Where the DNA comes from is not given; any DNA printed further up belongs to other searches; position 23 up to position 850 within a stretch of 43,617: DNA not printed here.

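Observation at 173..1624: ORF-less group II intron ribozyme in the leader of a PD-(D/E)XK nuclease gene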

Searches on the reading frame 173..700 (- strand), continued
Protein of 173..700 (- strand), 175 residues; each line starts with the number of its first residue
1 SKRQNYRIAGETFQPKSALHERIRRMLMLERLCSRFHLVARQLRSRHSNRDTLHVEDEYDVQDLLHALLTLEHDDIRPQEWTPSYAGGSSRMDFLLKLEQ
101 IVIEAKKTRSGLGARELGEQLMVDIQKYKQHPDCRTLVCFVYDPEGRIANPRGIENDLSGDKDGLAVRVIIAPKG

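Call 91: fold_search(model_id=the predicted structure, library=pdb)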
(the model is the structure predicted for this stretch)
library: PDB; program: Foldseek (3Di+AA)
matches with E <= 10: 727; with E <= 0.001: 0
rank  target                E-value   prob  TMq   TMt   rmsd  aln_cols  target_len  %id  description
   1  2p14                  1.7e-02  0.96  0.39  0.37   6.1       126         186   10  Crystal structure of small subunit (R.BspD6I2) of the heterodimeric restriction endonuclease R.BspD6I (released 2008-03-11)
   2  5gkj_B                2.2e-02  0.87  0.37  0.30   7.5       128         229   15  Structure of EndoMS in apo form (released 2016-11-02)
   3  8zwo_E                2.7e-02  0.72  0.31  0.19   6.7       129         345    9  Structure of CTF18-PCNA with ATP (released 2025-06-18)
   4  5gke_A                3.2e-02  0.63  0.33  0.26   8.2       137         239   16  Structure of EndoMS-dsDNA1 complex (released 2016-11-02)
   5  8q42_B                5.7e-02  0.84  0.38  0.19   5.6       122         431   10  Crystal structure of cA4-bound Can2 (E341A) in complex with oligo-A DNA (released 2023-11-22)
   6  8q3z_A                6.5e-02  0.77  0.38  0.18   5.4       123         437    9  Crystal structure of cA4-bound Can2 from Thermoanaerobacter brockii (released 2023-11-22)
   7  6dgn_A                7.3e-02  0.72  0.30  0.20   8.5        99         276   12  Cronobacter turicensis BDSF synthase RpfF in complex with the RpfR quorum-sensing receptor FI domain (released 2019-01-02)
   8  1vrr_A                7.3e-02  0.51  0.37  0.34   9.7       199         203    8  Crystal structure of the restriction endonuclease BstYI complex with DNA (released 2005-06-07)
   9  4q1i_A                8.9e-02  0.66  0.29  0.24   5.5        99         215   14  Structure and mechanism of a dehydratase/decarboxylase enzyme couple involved in polyketide beta-branching (released 2015-05-06)
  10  2vld_A                8.9e-02  0.63  0.35  0.29   6.6       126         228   14  crystal structure of a repair endonuclease from Pyrococcus abyssi (released 2009-05-19)
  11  4q1h_A                8.9e-02  0.47  0.25  0.19   7.7        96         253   14  Structure and mechanism of a dehydratase/decarboxylase enzyme couple involved in polyketide beta-branching (released 2015-05-06)
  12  8em1_B                8.9e-02  0.35  0.28  0.14   7.0       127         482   16  Type IIS Restriction Endonuclease PaqCI, DNA Unbound (released 2023-03-22)
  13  2vld_B                9.4e-02  0.77  0.39  0.32   6.3       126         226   14  crystal structure of a repair endonuclease from Pyrococcus abyssi (released 2009-05-19)
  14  8q3b_E                9.4e-02  0.69  0.37  0.33   5.8       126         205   10  The closed state of the ASFV apo-RNA polymerase (released 2024-02-14)
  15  7tfj_E                9.4e-02  0.28  0.25  0.16   6.4       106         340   10  Atomic model of S. cerevisiae clamp-clamp loader complex PCNA-RFC bound to DNA with a closed clamp ring (released 2022-11-16)
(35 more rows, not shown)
